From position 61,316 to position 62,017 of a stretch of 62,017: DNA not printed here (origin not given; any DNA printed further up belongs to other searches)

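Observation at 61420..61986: HUH/Y1 transposase-like gene symmetrically bracketed by inverted REP units: a candidate planctomycete RAYT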

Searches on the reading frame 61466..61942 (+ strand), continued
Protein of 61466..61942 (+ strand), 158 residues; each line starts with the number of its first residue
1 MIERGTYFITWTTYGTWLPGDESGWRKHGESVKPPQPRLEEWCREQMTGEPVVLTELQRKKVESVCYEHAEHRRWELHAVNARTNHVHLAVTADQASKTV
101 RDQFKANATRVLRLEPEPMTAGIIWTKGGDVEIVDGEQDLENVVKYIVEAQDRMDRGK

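Call 16: search_solved_structures(query=A1, max_evalue=10, show_alignments=4)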
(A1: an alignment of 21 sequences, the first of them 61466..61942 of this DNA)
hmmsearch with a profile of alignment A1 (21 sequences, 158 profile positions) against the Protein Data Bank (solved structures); distinct sequences matched with E-value up to 10: 16.
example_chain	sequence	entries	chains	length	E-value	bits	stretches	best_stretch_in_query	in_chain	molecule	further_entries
2f4f_A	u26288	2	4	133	0.005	19.9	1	60-154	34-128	Transposase, putative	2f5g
8r8o_A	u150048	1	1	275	0.012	18.7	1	95-152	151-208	HalluTIM3-1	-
2ec2_A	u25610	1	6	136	0.024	17.7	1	58-151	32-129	136aa long hypothetical transposase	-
7osu_A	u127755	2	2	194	0.032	17.3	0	94-140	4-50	sTIM11noCys-SB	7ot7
6yqy_A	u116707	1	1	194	0.26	14.4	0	95-140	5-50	de novo designed TIM barrel sTIM11noCys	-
9iut_B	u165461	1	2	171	0.33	14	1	14-83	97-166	H2Mab-250 VL-SARAH(S37C)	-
8r8n_A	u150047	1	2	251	0.45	13.5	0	98-142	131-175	HalluTIM2-2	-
5bvl_A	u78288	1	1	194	0.51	13.4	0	99-140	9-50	designed TIM barrel sTIM11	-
2jo8_A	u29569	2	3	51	0.59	13.2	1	38-82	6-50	Serine/threonine-protein kinase 4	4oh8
4nr2_A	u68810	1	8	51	0.6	13.2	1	38-82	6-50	Serine/threonine-protein kinase 4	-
7km6_H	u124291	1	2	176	0.65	13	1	37-88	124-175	5G7 human monoclonal FAB heavy chain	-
7a8s_A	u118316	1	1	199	0.66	13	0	95-140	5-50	sTIM11_h3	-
7ol9_A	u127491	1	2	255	0.72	12.9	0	21-81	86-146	Nucleoid occlusion protein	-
7ue2_A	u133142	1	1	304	1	12.4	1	48-157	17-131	RPB_PLP3_R6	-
6zj3_Lf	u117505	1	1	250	1.7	11.7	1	18-139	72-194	Ribosomal protein eL19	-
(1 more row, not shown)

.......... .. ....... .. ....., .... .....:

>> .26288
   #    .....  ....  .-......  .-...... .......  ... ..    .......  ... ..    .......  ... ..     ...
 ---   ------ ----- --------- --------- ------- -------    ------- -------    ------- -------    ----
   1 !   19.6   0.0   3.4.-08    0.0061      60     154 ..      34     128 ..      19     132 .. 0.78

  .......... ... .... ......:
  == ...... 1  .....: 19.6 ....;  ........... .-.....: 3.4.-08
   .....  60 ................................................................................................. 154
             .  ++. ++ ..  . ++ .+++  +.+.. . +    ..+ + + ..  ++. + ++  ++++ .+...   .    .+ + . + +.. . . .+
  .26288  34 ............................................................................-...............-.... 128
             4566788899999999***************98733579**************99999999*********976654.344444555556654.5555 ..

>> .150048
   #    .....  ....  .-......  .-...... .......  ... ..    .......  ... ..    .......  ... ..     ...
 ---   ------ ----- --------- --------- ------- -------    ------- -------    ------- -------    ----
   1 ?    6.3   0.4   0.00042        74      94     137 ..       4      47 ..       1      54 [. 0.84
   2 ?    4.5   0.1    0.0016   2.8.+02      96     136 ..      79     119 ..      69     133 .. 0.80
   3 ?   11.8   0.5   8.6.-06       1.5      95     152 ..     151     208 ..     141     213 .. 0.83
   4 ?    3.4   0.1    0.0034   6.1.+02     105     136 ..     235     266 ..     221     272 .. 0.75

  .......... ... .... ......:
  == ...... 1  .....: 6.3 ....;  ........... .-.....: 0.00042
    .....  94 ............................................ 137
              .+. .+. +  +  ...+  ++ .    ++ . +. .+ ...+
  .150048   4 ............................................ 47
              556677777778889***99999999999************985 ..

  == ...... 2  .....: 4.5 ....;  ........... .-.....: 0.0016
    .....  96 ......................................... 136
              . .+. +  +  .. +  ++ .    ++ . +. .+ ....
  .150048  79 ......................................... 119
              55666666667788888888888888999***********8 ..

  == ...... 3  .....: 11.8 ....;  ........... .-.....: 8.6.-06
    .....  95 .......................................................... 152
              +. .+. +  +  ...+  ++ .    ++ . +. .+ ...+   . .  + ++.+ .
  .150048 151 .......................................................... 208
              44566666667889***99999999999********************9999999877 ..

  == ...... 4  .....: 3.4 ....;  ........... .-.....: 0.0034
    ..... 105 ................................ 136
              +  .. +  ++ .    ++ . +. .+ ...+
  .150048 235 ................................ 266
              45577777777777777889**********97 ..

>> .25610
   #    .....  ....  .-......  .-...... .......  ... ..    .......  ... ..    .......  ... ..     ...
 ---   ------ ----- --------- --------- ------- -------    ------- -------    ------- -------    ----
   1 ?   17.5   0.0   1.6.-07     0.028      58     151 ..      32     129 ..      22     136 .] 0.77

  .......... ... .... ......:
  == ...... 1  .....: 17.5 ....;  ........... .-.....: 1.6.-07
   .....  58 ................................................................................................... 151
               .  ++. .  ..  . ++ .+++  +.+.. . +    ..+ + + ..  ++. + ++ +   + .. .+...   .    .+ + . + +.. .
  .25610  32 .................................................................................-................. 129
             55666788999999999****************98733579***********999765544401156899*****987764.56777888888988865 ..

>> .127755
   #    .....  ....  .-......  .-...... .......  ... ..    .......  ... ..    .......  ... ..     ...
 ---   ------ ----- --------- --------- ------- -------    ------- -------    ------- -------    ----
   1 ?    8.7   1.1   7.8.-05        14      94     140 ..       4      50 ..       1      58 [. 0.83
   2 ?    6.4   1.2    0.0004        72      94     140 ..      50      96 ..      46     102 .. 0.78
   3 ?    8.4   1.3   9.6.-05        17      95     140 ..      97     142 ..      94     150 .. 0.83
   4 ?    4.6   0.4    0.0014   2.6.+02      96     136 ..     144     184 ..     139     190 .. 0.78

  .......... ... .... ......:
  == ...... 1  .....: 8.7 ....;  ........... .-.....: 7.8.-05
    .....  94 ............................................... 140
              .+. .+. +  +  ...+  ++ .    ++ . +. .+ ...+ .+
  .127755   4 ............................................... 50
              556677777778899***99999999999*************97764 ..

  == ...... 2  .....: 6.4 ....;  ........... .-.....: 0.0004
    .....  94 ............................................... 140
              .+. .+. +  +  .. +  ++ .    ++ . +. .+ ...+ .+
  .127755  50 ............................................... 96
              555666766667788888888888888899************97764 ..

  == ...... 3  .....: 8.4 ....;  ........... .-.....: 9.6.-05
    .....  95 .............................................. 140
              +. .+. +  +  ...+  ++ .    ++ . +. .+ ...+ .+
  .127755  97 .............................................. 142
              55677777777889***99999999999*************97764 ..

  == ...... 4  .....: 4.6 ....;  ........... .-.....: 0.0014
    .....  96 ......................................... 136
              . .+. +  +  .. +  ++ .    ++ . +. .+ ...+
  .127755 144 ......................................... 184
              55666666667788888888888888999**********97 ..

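Call 27: predict_structure(alignment_id=A1)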
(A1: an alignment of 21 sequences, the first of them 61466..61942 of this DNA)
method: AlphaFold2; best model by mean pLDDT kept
length: 158 residues; sequences in the alignment: 21
mean_pLDDT: 74.6   pTM: 0.70
mean pLDDT of the five models: 74.6, 69.0, 67.2, 65.7, 54.7
residues with pLDDT >= 90: 42; 70-90: 56; 50-70: 35; < 50: 25
segments of 3 or more residues with pLDDT < 50: 16-33, 155-158
pLDDT, mean of each block of 10 residues (from residue 1): 83 55 40 51 60 85 95 96 88 92 88 82 55 85 85 48
secondary structure, 60 per line:
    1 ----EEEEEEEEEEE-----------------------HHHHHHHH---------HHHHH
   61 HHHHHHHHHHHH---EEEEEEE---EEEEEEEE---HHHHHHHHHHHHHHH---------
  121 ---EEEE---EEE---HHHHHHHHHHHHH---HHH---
elements in order: E5-15 H39-46 H56-72 E76-82 E86-93 H97-111 E124-127 E131-133 H137-149
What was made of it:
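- On Y1 HUH transposase superfamily (Pfam PF01797 Y1_Tnp): The AlphaFold2 model has pLDDT 74.6 and pTM 0.70 (call 27).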

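Call 32: fold_search(model_id=the predicted structure, library=pdb)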
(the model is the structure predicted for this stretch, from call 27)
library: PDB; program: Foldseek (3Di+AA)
matches with E <= 10: 995; with E <= 0.001: 27
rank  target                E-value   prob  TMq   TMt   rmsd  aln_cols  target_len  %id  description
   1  2f4f_A                6.4e-05  1.00  0.53  0.64  14.4       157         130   19  Crystal structure of IS200 transposase (released 2005-12-13)
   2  2vhg_A                9.8e-05  1.00  0.55  0.67   9.3       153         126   18  Crystal Structure of the ISHp608 Transposase in Complex with Right End 31-mer DNA (released 2008-02-19)
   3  2vjv_A                1.0e-04  1.00  0.53  0.66   7.2       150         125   18  Crystal structure of the IS608 transposase in complex with left end 26-mer DNA hairpin and a 6-mer DNA representing th (released 2008-02-19)
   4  2xma_E                1.0e-04  1.00  0.54  0.60   9.7       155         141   16  DEINOCOCCUS RADIODURANS ISDRA2 TRANSPOSASE RIGHT END DNA COMPLEX (released 2010-10-13)
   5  2vhg_B                1.1e-04  1.00  0.55  0.67   9.8       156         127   17  Crystal Structure of the ISHp608 Transposase in Complex with Right End 31-mer DNA (released 2008-02-19)
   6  2vih_B                1.2e-04  1.00  0.55  0.66   8.4       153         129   18  CRYSTAL STRUCTURE OF THE IS608 TRANSPOSASE IN COMPLEX WITH Left END 26-MER DNA (released 2008-02-19)
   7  2xo6_D                1.2e-04  1.00  0.55  0.66   8.2       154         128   16  DEINOCOCCUS RADIODURANS ISDRA2 TRANSPOSASE Y132F MUTANT COMPLEXED WITH LEFT END RECOGNITION AND CLEAVAGE SITE (released 2010-10-13)
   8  2xqc_D                1.6e-04  1.00  0.54  0.63   9.8       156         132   13  DEINOCOCCUS RADIODURANS ISDRA2 TRANSPOSASE COMPLEXED WITH LEFT END RECOGNITION AND CLEAVAGE SITE AND ZN (released 2010-10-13)
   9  2xma_B                1.8e-04  1.00  0.55  0.63   8.2       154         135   14  DEINOCOCCUS RADIODURANS ISDRA2 TRANSPOSASE RIGHT END DNA COMPLEX (released 2010-10-13)
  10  2a6o_A                1.9e-04  1.00  0.53  0.55   8.0       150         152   18  Crystal Structure of the ISHp608 Transposase in Complex with Stem-loop DNA (released 2005-10-25)
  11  2a6m_A                2.0e-04  1.00  0.51  0.61  10.5       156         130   17  Crystal Structure of the ISHp608 Transposase (released 2005-10-25)
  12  6fi8_B                2.6e-04  1.00  0.55  0.66   8.5       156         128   18  Crystal structure of the IS608 transposase in complex with left end 29-mer DNA hairpin and a 6-mer DNA representing th (released 2018-03-28)
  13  2xm3_D                2.7e-04  1.00  0.54  0.65   8.5       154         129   16  Deinococcus radiodurans ISDra2 Transposase Left end DNA complex (released 2010-10-13)
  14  2xma_A                3.1e-04  1.00  0.55  0.61   8.2       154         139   15  DEINOCOCCUS RADIODURANS ISDRA2 TRANSPOSASE RIGHT END DNA COMPLEX (released 2010-10-13)
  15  2xo6_A                3.7e-04  1.00  0.55  0.63   8.3       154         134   14  DEINOCOCCUS RADIODURANS ISDRA2 TRANSPOSASE Y132F MUTANT COMPLEXED WITH LEFT END RECOGNITION AND CLEAVAGE SITE (released 2010-10-13)
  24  4er8_A                7.6e-04  1.00  0.52  0.50   3.3       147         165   16  Structure of the REP associates tyrosine transposase bound to a REP hairpin (released 2012-08-15)
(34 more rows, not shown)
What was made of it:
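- On Y1 HUH transposase superfamily (Pfam PF01797 Y1_Tnp): Foldseek PDB ranks 1-30 are all Y1 transposases or RAYT, with E from 6e-5 to 2e-3 and TM 0.5-0.67 (call 32).
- Closest known: RAYT / TnpA-REP. Same: The fold matches 4er8 (TM 0.52, call 32).
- Tried and rejected: Fold search was needed to confirm the family (call 32).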

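Call 40: search_protein_representatives(alignment_id=A1)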
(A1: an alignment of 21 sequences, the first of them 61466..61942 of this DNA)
Query: 21 sequences, 158 profile positions. Proteins with E-value up to 0.001 (for the whole library): 2493; up to 1e-10: 1251; up to 1e-30: 86. The best 150 are listed.
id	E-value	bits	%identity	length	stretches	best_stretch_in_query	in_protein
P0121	3.4e-62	225.2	-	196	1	2-158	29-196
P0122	1.2e-56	207.2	-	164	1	6-155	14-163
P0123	1.7e-53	196.9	-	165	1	1-153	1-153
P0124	1.3e-51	190.8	-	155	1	4-154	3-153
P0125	1.7e-49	183.9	-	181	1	24-157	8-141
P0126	2.4e-47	177.0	-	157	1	1-157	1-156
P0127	7.4e-46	172.1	-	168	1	4-157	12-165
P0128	2.4e-45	170.4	-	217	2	34-154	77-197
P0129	7.4e-45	168.9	-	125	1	27-130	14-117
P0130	3.7e-44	166.6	-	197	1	4-155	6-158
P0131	4.3e-44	166.4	-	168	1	4-154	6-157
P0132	1.9e-42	161.0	-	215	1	2-158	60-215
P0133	2.1e-42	160.9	-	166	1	2-115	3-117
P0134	3.6e-42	160.1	-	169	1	2-152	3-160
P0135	1.2e-41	158.4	-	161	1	1-153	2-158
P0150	4.0e-38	147.0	-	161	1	2-157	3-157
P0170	4.2e-34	133.9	-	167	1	1-155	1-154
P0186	2.6e-32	128.1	-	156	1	1-148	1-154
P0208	1.4e-30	122.5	-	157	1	1-158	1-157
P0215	3.3e-30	121.3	-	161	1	1-155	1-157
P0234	8.8e-29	116.6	-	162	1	1-154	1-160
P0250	5.4e-28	114.1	-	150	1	1-148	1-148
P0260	1.1e-27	113.1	-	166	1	1-153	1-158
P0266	1.9e-27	112.3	-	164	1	1-155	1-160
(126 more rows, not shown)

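Call 41: list_cluster_members(proteins=[P0126, P0150, P0170, P0186, P0208, P0215, P0234, P0250, P0260, P0266])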
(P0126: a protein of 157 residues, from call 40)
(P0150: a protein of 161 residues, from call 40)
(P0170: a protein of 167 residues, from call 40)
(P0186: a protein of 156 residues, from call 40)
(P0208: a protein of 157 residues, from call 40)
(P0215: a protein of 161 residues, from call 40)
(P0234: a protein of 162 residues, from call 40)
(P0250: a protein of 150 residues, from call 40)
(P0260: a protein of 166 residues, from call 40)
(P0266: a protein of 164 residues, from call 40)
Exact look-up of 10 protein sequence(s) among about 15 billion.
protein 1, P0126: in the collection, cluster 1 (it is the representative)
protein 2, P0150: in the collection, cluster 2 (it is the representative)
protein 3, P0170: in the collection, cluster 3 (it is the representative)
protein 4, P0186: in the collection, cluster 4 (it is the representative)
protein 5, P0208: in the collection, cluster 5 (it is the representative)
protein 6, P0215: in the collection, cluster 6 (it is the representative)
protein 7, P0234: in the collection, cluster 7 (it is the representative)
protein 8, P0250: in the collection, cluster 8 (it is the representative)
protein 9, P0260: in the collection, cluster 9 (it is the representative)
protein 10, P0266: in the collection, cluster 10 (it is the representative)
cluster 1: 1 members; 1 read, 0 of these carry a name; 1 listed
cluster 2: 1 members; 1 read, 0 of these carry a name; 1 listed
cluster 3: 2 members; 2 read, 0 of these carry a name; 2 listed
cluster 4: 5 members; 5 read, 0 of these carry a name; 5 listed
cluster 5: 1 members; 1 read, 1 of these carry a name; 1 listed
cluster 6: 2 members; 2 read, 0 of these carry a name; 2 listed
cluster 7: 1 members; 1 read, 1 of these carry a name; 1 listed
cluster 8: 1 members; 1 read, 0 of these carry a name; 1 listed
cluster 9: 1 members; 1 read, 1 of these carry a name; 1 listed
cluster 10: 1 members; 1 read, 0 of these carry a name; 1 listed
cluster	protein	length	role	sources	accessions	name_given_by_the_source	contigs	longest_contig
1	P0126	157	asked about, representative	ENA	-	-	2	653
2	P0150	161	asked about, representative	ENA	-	-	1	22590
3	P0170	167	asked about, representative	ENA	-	-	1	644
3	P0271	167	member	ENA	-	-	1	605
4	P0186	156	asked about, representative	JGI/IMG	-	-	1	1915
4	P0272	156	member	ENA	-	-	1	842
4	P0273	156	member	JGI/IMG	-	-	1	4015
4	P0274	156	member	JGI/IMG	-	-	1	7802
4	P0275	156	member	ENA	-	-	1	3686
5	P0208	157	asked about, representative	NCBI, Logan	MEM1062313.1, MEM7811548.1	MAG: transposase [Planctomycetota bacterium]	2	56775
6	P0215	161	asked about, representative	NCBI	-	-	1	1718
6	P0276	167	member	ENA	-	-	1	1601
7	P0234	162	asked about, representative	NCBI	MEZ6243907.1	MAG: transposase [Phycisphaerales bacterium]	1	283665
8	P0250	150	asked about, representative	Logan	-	-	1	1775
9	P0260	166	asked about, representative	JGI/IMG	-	REP element-mobilizing transposase RayT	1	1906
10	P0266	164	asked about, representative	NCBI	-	-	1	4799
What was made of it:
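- Tried and rejected: Names of distant family members were mostly unavailable: only Planctomycetota and Phycisphaerales labels (call 41).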

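Call 50: search_dna_similar(query=window:61466-61942:+, collection=plasmids, mode=protein, max_evalue=0.001, max_rows=15)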
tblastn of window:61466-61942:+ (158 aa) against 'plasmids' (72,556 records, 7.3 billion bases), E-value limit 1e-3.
No match.

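Call 51: search_dna_similar(query=window:61466-61942:+, collection=phages, mode=protein, max_evalue=0.001, max_rows=10)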
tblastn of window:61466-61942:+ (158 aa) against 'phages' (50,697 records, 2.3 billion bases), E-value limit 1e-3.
No match.
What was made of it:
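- On IS200/IS605 insertion sequence: No plasmid or phage copies were found (calls 50, 51).
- There are no matches on plasmids or phages (calls 50, 51).
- Tried and rejected: Plasmid and phage collections gave no match (calls 50, 51).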

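Call 56: search_protein_families(library=pfam, proteins=[L002:2511-5336:+, L003:10548-14066:-, L005:11680-13842:+, L008:3051-5009:+, L013:10651-11487:-, L014:10725-12719:-, L016:12340-13974:+, L021:10921-12273:+, L053:12147-13751:+, L064:12902-14680:+], max_evalue=0.00001)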
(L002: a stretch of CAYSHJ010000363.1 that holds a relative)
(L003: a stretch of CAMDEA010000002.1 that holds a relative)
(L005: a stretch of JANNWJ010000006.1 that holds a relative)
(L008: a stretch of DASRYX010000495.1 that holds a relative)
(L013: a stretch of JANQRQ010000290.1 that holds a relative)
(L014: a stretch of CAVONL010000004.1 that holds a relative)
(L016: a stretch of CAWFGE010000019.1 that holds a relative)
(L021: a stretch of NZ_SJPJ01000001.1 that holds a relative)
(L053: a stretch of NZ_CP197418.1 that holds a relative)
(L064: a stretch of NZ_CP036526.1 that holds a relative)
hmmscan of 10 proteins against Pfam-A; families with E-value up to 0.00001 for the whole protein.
L002:2511-5336:+ (941 aa): 3 families
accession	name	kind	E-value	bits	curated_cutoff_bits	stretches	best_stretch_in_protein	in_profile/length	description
PF18911.6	PKD_4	-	4.3e-09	36.7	27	1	378-422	20-67/85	PKD domain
PF00801.26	PKD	-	1.2e-07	32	23.5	1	378-428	17-70/80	PKD domain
PF07691.17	PA14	-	2.6e-07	31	24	1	213-325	25-137/147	PA14 domain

L003:10548-14066:- (1172 aa): 2 families
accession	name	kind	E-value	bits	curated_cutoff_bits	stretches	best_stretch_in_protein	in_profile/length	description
PF02543.21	Carbam_trans_N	-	3.7e-103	346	24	1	531-868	2-346/346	Carbamoyltransferase N-terminus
PF16861.10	Carbam_trans_C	-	7.1e-69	231.2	27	1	960-1150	1-169/170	Carbamoyltransferase C-terminus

L005:11680-13842:+ (720 aa): 4 families
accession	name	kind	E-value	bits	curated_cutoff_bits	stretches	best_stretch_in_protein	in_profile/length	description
PF18766.7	SWI2_SNF2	-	2.2e-18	67.1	26.7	1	280-530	1-195/221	SWI2/SNF2 ATPase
PF04313.20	HSDR_N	-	6.3e-14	52.7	25.1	1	118-212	106-194/198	Type I restriction enzyme R protein N terminus (HSDR_N)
PF04851.21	ResIII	-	1.4e-11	45.1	22.5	1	280-436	7-146/164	Type III restriction enzyme, res subunit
PF22679.2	T1R_D3-like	-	3.1e-10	41.1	27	1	648-710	89-145/158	Type I restriction enzyme subunit R domain 3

L008:3051-5009:+ (652 aa): 3 families
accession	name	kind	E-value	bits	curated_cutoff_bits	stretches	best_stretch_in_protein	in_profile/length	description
PF00501.34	AMP-binding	-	1.8e-91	307.3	29.9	1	101-478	9-378/384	AMP-binding enzyme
PF13193.12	AMP-binding_C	-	5.6e-28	98.1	24.5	1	539-616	1-76/76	AMP-binding enzyme C-terminal domain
PF16177.11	ACAS_N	-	5.1e-20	71.5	27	1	37-91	1-55/55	Acetyl-coenzyme A synthetase N-terminus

L013:10651-11487:- (278 aa): 4 families
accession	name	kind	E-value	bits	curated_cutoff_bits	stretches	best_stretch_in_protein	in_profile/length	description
PF13649.12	Methyltransf_25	-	6.1e-13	49.7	27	1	62-157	1-97/97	Methyltransferase domain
PF08242.18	Methyltransf_12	-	1.7e-08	35.5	30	1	63-159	1-98/98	Methyltransferase domain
PF13489.12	Methyltransf_23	-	2.3e-08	34.4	27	1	54-187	18-137/164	Methyltransferase domain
PF08241.18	Methyltransf_11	-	1.1e-06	29.7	21.2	1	63-161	1-95/95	Methyltransferase domain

L014:10725-12719:- (664 aa): 1 family
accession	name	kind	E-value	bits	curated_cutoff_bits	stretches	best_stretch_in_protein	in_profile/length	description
PF01435.24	Peptidase_M48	-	2.9e-27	96.1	20.3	1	110-335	4-183/186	Peptidase family M48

L016:12340-13974:+ (544 aa): 0 families

L021:10921-12273:+ (450 aa): 1 family
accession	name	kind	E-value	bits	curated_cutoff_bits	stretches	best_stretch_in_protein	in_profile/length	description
PF01420.25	Methylase_S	-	1e-17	65.3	22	1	238-407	1-154/168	Type I restriction modification DNA specificity domain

L053:12147-13751:+ (534 aa): 3 families
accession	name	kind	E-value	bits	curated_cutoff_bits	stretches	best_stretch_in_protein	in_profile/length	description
PF00884.28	Sulfatase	-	5.7e-47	160.9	25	1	61-425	1-300/301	Sulfatase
PF16347.10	SGSH_C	-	3.1e-20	73.3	29.3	1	382-517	8-145/154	N-sulphoglucosamine sulphohydrolase, C-terminal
PF01663.27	Phosphodiest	-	6e-08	33.1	23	1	85-371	19-222/342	Type I phosphodiesterase / nucleotide pyrophosphatase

L064:12902-14680:+ (592 aa): 1 family
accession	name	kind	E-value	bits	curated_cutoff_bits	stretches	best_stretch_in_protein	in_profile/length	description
PF01120.23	Alpha_L_fucos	-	1.7e-74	251.8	25.2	1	46-353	26-343/345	Alpha-L-fucosidase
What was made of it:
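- On IS200/IS605 insertion sequence: No OrfB/TnpB was found among 10 downstream neighbours (call 56).
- No tnpB is present, and the neighbours are unrelated housekeeping genes (call 56).
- Tried and rejected: No conserved neighbouring partner gene and no tnpB were found (call 56).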
